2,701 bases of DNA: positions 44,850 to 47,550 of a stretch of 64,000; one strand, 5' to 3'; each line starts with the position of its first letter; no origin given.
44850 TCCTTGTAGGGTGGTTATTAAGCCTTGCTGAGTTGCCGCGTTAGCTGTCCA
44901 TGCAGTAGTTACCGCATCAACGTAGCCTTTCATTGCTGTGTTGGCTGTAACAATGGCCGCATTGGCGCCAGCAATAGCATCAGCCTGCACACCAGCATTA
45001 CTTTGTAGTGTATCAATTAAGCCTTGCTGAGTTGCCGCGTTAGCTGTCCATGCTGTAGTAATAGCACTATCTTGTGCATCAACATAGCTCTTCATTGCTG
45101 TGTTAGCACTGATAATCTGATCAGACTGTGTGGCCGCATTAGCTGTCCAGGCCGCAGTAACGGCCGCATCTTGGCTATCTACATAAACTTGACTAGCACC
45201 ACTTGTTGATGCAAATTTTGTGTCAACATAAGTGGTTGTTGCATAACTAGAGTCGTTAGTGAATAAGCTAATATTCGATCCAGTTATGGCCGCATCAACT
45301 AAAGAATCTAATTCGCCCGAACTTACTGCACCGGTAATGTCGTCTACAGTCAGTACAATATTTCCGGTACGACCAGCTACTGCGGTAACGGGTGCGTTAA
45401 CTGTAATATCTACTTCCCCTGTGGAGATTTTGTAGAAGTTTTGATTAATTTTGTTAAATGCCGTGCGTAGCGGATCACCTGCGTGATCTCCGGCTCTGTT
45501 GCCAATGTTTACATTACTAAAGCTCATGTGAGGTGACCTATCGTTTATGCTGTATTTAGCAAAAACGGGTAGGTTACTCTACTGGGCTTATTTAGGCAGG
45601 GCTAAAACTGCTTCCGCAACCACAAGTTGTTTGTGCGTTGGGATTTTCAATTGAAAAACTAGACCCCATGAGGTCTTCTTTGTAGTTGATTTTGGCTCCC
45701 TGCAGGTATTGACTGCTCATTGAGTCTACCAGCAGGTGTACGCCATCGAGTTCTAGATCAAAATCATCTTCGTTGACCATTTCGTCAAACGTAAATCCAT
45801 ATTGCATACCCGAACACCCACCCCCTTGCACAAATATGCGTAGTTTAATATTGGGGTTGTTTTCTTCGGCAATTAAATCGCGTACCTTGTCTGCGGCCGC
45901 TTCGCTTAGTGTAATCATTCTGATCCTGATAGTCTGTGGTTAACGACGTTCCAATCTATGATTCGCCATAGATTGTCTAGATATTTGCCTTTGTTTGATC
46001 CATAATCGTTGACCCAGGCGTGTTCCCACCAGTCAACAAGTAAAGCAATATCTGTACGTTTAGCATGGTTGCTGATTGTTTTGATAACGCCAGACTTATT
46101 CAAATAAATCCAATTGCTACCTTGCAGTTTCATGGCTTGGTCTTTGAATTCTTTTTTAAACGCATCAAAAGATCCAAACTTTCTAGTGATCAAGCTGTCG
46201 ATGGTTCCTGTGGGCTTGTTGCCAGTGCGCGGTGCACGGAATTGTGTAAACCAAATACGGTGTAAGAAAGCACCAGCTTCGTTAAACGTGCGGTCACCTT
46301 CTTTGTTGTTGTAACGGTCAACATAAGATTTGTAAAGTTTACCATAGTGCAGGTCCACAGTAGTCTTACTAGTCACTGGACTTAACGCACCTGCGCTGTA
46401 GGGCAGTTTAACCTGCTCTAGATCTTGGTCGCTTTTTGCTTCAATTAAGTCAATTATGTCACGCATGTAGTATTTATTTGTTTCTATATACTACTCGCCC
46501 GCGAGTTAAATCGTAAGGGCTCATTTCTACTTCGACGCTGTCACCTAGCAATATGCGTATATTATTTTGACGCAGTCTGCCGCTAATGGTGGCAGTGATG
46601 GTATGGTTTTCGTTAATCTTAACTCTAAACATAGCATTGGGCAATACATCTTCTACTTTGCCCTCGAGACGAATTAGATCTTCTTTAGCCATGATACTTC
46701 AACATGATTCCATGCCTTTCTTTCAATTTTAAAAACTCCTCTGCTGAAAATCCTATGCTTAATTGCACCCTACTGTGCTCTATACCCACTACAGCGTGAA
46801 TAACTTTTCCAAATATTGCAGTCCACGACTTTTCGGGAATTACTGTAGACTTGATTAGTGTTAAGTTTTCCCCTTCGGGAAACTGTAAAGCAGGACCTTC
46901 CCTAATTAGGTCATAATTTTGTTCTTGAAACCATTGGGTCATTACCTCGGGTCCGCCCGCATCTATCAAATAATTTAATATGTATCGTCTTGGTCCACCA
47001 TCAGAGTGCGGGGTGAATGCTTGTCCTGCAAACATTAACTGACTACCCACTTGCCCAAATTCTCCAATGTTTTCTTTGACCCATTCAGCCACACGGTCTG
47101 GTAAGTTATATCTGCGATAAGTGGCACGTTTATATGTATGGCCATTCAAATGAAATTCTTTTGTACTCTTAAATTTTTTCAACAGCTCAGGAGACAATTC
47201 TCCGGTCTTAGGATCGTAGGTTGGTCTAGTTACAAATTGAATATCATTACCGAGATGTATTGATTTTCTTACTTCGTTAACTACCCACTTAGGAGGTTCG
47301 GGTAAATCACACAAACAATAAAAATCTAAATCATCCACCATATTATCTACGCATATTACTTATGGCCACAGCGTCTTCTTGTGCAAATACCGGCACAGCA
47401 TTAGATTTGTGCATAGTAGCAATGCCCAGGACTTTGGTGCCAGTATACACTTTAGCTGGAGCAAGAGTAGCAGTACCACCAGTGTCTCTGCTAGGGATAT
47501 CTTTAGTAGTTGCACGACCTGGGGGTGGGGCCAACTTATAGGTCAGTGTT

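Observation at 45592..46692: IscA - Fe/Mn-SOD - IF-1 gene trio, part of a wider oxidative-stress/iron gene set (Dps 134-571, quinone oxidoreductase 49804-50802)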

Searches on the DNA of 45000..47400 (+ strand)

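Call 6: search_dna_similar(query=window:45000-47400:+, collection=phages, mode=near, max_rows=25)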
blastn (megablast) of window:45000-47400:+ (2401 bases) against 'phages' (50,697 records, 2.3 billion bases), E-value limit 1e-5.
No match.

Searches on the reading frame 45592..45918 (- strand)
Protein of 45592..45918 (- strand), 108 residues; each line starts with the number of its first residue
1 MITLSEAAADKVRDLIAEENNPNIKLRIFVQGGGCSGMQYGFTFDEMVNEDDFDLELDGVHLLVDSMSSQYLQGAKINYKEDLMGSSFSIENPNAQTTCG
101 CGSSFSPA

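Call 3: search_protein_families(library=pfam, proteins=[window:45592-45918:-], max_evalue=0.01)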
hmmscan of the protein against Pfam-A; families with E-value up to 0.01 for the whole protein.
window:45592-45918:- (108 aa): 1 family
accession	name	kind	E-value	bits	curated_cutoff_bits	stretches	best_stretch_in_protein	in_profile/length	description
PF01521.26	Fe-S_biosyn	-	1.6e-20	73.8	26.3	1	2-102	3-109/110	Iron-sulphur cluster biosynthesis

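Call 10: search_dna_similar(query=window:45592-45918:-, collection=phages, mode=protein, max_rows=30, max_evalue=0.001)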
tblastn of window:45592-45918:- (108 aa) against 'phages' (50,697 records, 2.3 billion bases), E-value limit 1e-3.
Records with a match: 16; places in all: 16; records where one place covers at least 80% of the query: 16.
Best place of each record, by identity: 60-80% 2; <60% 14.
By first word of the organism name: Acinetobacter 6; Salmonella 5; Staphylococcus 2; uncultured 2; Escherichia 1.
By host as written in the record: - 8; Homo sapiens 3; Staphylococcus aureus 2; Salmonella enterica subsp. enterica serovar Kentucky 2; Escherichia coli O157:H7 ATCC 43895 1.
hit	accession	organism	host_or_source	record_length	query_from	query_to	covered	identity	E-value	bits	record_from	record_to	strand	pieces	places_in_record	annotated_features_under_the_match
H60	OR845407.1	Escherichia phage ECO95 1-6-1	Escherichia coli O157:H7 ATCC 43895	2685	2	106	97%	60.0%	4e-38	140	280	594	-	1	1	record has no annotation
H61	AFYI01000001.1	Salmonella enterica subsp. enterica serovar Infantis str. ...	Homo sapiens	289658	2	106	97%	60.0%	4e-38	140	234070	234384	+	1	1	iron-sulfur cluster assembly accessory protein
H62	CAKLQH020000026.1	Acinetobacter phage MD-2021a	not known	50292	2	106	97%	55.2%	9e-31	119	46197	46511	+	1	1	yadR: iron-sulfur cluster insertion protein ErpA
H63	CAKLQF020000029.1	Acinetobacter phage MD-2021a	not known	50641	2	106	97%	55.2%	9e-31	119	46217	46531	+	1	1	yadR: iron-sulfur cluster insertion protein ErpA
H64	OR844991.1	Staphylococcus phage SA 1306 Kay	Staphylococcus aureus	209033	2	108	99%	44.9%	3e-23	98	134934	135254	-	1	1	record has no annotation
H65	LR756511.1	uncultured phage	metagenomic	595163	1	106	98%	41.8%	1e-20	90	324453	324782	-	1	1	record has no annotation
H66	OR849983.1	Staphylococcus phage SA 1298 Kay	Staphylococcus aureus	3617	2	101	93%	43.0%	3e-20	89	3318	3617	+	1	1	record has no annotation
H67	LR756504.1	uncultured phage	metagenomic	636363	1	106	98%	38.3%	7e-17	80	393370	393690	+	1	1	record has no annotation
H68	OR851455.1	Salmonella phage S.Kent 1-2-1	Salmonella enterica subsp. enterica ...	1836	2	105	96%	36.5%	5e-14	72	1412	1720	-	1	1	record has no annotation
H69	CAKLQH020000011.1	Acinetobacter phage MD-2021a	not known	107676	1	106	98%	34.0%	4e-12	66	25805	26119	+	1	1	iscA: iron-sulfur cluster assembly protein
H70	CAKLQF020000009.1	Acinetobacter phage MD-2021a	not known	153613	1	106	98%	34.0%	4e-12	66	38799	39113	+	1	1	iscA: iron-sulfur cluster assembly protein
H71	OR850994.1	Salmonella phage S.Kent 1-2-1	Salmonella enterica subsp. enterica ...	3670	1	96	89%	29.6%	5e-6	49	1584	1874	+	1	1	record has no annotation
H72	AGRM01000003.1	Salmonella enterica subsp. houtenae str. ATCC BAA-1581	Homo sapiens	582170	1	96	89%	29.6%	5e-6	49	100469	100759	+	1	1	IscR-regulated protein YhgI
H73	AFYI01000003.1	Salmonella enterica subsp. enterica serovar Infantis str. ...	Homo sapiens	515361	1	96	89%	29.6%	5e-6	49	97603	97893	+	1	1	IscR-regulated protein YhgI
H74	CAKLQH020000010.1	Acinetobacter phage MD-2021a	not known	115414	2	96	88%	25.8%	2e-4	44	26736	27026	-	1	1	gntY: putative thioredoxin-like protein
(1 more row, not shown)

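Call 14: search_protein_families(library=phrogs, proteins=[window:45592-45918:-], max_evalue=0.001)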
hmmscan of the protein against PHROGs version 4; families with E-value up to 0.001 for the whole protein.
window:45592-45918:- (108 aa): 2 families
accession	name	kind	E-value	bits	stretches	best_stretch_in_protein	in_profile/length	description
phrog_17776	-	unknown function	5.5e-45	153.2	1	2-106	7-111/112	-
phrog_18436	-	unknown function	8e-05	23.4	1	1-93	1-96/199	-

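Call 21: search_protein_families(library=ncbifam, proteins=[window:45592-45918:-], max_evalue=0.001)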
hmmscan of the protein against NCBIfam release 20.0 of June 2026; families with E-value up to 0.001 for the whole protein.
window:45592-45918:- (108 aa): 11 families
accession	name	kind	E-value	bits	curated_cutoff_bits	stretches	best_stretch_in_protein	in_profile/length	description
NF010147.0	PRK13623.1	equivalog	9.8e-51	170.8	117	1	2-106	10-114/115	iron-sulfur cluster insertion protein ErpA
TIGR00049.1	TIGR00049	subfamily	1.2e-37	128.3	58.8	1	2-106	1-105/106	iron-sulfur cluster assembly accessory protein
TIGR02011.1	IscA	equivalog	1.1e-24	86.7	150.6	1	2-106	1-104/105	iron-sulfur cluster assembly protein IscA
TIGR01997.1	sufA_proteo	equivalog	3.7e-23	81.7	136.2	1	2-105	3-105/107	Fe-S cluster assembly scaffold SufA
NF007049.0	PRK09502.1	equivalog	2.1e-21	76.1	181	1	2-106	3-106/107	iron-sulfur cluster assembly protein IscA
NF007050.0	PRK09504.1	equivalog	3.3e-17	62.7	161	1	2-105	18-120/122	Fe-S cluster assembly scaffold SufA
TIGR03341.1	YhgI_GntY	equivalog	4.9e-15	55.8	269.35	1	2-97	1-97/190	Fe-S biogenesis protein NfuA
NF008392.0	PRK11190.1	equivalog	7.9e-13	48.7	268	1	1-97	1-98/192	Fe-S biogenesis protein NfuA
NF038090.1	IscA_HesB_Se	subfamily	9.8e-13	48.3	85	1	1-103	1-101/101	IscA/HesB family protein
TIGR01911.1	HesB_rel_seleno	subfamily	6e-08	33.2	66.35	1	2-91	4-92/92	HesB-like protein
NF033940.1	ErpA_rel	equivalog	1.9e-07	31.2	65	1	2-66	4-70/95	ErpA-related iron-sulfur cluster insertion protein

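Call 71: find_related_loci(query=window:45592-45918:-, collection=viral_contigs, flank=2500)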
Query window:45592-45918:- (108 aa) in viral_contigs; peptide patterns used: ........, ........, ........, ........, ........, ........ (x = any residue, [..] = any of these).
115 stretches matched a pattern; 101 encode a relative of the query (tblastn E <= 1e-3); the best 80 are kept; 80 distinct loci.
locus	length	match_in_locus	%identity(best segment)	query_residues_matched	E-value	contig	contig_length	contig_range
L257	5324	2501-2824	86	1-108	7e-64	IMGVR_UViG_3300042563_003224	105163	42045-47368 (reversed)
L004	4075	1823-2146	85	1-108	6e-63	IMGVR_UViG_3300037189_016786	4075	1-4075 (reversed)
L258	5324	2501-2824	78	1-108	7e-59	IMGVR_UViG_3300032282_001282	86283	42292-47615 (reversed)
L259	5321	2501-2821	80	1-107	2e-57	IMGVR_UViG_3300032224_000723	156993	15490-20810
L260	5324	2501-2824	78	1-108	9e-57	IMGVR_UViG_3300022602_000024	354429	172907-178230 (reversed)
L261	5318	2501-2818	77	1-106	2e-55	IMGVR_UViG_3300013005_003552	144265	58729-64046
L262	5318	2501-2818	77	1-106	2e-55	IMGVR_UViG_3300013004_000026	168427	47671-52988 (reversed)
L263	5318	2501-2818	76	1-106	7e-55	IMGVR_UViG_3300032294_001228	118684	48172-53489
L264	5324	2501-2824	75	1-108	1e-54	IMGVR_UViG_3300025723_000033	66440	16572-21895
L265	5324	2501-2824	75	1-108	1e-54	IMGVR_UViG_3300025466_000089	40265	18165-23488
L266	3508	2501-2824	75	1-108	1e-54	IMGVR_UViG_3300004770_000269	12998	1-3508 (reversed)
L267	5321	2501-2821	75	1-107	5e-54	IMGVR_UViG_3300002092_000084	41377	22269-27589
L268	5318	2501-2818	77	1-106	1e-53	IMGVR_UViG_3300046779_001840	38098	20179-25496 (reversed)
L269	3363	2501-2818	75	2-107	1e-53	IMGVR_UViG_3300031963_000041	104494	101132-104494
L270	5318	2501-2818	74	1-106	1e-53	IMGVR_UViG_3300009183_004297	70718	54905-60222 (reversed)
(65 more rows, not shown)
